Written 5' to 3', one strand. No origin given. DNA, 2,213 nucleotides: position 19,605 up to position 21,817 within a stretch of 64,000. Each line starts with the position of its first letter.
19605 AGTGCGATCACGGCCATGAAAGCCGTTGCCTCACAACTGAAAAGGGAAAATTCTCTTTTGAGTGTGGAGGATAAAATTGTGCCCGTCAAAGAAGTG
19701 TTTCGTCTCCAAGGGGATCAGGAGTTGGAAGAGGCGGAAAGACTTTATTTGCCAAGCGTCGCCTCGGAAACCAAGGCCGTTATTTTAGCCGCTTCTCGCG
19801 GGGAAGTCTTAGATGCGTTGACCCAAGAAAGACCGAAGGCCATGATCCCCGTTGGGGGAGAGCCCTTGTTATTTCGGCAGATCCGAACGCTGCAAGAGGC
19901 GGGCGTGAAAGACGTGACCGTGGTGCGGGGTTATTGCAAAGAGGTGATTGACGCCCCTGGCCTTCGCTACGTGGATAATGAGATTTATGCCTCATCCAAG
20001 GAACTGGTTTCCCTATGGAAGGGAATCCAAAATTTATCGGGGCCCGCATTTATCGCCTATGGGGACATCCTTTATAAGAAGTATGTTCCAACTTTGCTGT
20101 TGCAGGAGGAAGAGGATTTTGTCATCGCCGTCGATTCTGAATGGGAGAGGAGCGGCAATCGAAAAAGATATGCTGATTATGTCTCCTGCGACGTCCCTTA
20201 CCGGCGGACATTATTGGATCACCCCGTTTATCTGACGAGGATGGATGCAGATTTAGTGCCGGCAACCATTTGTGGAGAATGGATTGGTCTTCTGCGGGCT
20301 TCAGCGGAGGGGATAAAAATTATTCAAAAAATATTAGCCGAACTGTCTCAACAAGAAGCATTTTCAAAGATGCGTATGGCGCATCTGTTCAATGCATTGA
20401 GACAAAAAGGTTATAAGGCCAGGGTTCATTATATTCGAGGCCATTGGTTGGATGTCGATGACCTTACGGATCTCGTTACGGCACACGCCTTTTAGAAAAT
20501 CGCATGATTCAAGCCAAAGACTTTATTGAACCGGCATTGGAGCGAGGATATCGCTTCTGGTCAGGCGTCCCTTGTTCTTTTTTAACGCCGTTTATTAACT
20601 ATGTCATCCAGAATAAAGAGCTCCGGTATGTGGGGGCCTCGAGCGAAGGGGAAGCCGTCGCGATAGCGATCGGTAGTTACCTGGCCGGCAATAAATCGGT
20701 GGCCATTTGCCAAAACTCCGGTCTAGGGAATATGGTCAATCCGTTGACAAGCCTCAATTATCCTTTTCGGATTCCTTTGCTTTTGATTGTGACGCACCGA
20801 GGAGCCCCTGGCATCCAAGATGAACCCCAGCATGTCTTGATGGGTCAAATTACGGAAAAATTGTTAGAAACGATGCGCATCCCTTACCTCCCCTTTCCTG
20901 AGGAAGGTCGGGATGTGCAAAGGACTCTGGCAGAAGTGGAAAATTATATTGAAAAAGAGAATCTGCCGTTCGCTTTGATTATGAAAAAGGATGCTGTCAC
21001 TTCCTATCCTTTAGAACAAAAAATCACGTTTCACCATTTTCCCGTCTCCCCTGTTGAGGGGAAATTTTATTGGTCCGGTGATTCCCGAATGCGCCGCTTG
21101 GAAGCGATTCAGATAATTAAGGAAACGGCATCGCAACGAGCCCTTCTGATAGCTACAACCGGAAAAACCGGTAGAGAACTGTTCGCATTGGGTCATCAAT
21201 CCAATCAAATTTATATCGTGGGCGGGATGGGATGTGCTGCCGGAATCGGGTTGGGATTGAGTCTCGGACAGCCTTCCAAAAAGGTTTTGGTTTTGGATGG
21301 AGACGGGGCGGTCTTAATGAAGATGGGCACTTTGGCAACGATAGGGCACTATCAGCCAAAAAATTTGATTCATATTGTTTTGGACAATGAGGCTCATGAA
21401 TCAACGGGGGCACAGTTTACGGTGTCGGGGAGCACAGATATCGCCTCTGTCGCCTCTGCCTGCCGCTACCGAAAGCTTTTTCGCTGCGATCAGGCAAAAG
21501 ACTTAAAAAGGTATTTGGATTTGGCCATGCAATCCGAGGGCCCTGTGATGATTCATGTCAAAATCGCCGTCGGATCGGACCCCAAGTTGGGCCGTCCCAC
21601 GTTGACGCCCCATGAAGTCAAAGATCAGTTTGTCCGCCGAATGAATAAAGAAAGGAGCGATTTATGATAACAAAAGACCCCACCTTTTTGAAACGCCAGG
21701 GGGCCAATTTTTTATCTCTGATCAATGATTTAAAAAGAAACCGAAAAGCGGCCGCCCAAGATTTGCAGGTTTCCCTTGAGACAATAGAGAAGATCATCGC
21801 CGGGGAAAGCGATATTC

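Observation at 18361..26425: Complete PEP to 2-hydroxyethylphosphonate to C1-phosphonate route with two nucleotidyltransferases and a radical SAM enzyme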

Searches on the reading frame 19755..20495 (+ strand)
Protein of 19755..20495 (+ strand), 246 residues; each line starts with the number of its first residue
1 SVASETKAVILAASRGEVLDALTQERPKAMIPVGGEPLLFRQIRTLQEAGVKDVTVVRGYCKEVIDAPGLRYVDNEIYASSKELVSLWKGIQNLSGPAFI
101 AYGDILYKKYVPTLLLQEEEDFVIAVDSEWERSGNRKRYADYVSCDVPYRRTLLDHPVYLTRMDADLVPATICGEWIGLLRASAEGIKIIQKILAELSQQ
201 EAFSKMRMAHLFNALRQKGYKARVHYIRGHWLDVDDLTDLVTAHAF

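Call 53: search_solved_structures(query=window:19755-20495:+, max_evalue=0.001)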
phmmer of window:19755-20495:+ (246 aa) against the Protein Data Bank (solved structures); distinct sequences matched with E-value up to 0.001: 7.
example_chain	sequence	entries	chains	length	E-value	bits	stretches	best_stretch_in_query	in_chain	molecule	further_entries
1jyk_A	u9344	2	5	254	1.9e-11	47.4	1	6-109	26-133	CTP:phosphocholine Cytidylyltransferase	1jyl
4y7t_A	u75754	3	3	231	3.9e-11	46.4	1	7-65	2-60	Nucleotidyl transferase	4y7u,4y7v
2ggo_A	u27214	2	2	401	5.3e-09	39.4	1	7-108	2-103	401aa long hypothetical glucose-1-phosphate thymidylyltransferase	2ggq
5z09_A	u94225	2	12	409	2.3e-08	37.3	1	7-59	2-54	Dual sugar-1-phosphate nucleotidylyltransferase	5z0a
8hhd_A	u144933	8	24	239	1.1e-07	35.1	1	4-67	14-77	Nucleotidyl transferase | N-acetylmuramate alpha-1-phosphate uridylyltransferase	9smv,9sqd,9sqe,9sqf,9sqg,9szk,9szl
1tzf_A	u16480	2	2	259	4.9e-05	26.4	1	6-65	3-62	Glucose-1-phosphate cytidylyltransferase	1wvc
6pd1_A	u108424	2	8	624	0.00017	24.6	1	7-125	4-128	Nucleotidyl transferase/aminotransferase, class V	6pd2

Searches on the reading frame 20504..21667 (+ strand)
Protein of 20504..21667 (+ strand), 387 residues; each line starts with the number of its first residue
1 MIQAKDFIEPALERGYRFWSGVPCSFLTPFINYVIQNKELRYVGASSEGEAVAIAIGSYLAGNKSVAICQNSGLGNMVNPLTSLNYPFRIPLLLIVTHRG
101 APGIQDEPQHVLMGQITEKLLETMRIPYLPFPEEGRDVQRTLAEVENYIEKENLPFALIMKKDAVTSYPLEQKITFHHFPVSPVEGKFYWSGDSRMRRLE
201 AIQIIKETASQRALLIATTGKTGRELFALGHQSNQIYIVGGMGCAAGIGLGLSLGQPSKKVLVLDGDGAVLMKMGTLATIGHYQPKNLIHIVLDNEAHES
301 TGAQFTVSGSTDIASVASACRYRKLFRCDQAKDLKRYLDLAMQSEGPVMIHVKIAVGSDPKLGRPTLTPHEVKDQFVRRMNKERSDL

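Call 3: search_protein_families(library=pfam, proteins=[window:20504-21667:+], max_evalue=0.01)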
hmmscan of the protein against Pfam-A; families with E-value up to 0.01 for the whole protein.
window:20504-21667:+ (387 aa): 2 families
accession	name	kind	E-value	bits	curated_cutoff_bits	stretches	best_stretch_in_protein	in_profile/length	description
PF02775.26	TPP_enzyme_C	-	2.5e-18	66.8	21.9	1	237-352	25-151/151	Thiamine pyrophosphate enzyme, C-terminal TPP binding domain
PF02776.23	TPP_enzyme_N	-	8e-10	39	26.8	1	13-114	12-112/119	Thiamine pyrophosphate enzyme, N-terminal TPP binding domain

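Call 4: search_protein_families(library=ncbifam, proteins=[window:20504-21667:+], max_evalue=0.01)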
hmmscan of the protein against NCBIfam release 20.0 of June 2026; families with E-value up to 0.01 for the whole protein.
window:20504-21667:+ (387 aa): 43 families (the best 25 are shown)
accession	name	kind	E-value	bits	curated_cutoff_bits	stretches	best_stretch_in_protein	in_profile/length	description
TIGR03297.1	Ppyr-DeCO2ase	equivalog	6.9e-127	423.4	312.5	1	16-378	2-358/360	phosphonopyruvate decarboxylase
TIGR03846.1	sulfopy_beta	equivalog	2.9e-42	144.6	221.5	1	198-380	1-181/182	sulfopyruvate decarboxylase subunit beta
NF004813.0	PRK06163.1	equivalog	7.6e-35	120.4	240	1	211-379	28-195/202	hypothetical protein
TIGR03845.1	sulfopyru_alph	equivalog_domain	9.5e-29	100.4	147.95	1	15-161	12-156/160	sulfopyruvate decarboxylase subunit alpha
NF005470.0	PRK07064.1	equivalog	3.7e-09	36.2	495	1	222-355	388-530/552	thiamine pyrophosphate-binding protein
NF005114.0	PRK06546.1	equivalog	2.4e-08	33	893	1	204-353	367-528/578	pyruvate dehydrogenase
NF006016.1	PRK08155.1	equivalog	5e-08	31.8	870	1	239-356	408-534/554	acetolactate synthase large subunit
NF006203.0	PRK08327.1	equivalog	2.1e-07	29.8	456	1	239-300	431-493/571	thiamine pyrophosphate-requiring protein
TIGR04377.1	myo_inos_iolD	equivalog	1e-06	27.7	715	1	194-344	389-538/616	3D-(3,5/4)-trihydroxycyclohexane-1,2-dione acylhydrolase (decyclizing)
NF006378.0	PRK08617.1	equivalog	1.1e-06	27.3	510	1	242-364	419-548/556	acetolactate synthase AlsS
NF006591.0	PRK09124.1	equivalog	1.6e-06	26.7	792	1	237-355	405-530/574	ubiquinone-dependent pyruvate dehydrogenase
NF035923.1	TPP_ScyA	equivalog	3e-06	25.9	1020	1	239-363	467-597/623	scytonemin biosynthesis protein ScyA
NF005760.0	PRK07586.1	equivalog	4e-06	26.1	363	1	198-310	339-454/514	acetolactate synthase large subunit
NF006377.0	PRK08611.1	equivalog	5.9e-06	25.1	742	1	236-360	400-535/576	pyruvate oxidase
NF006052.0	PRK08199.1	subfamily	6.1e-06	24.8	539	1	238-298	413-472/559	thiamine pyrophosphate protein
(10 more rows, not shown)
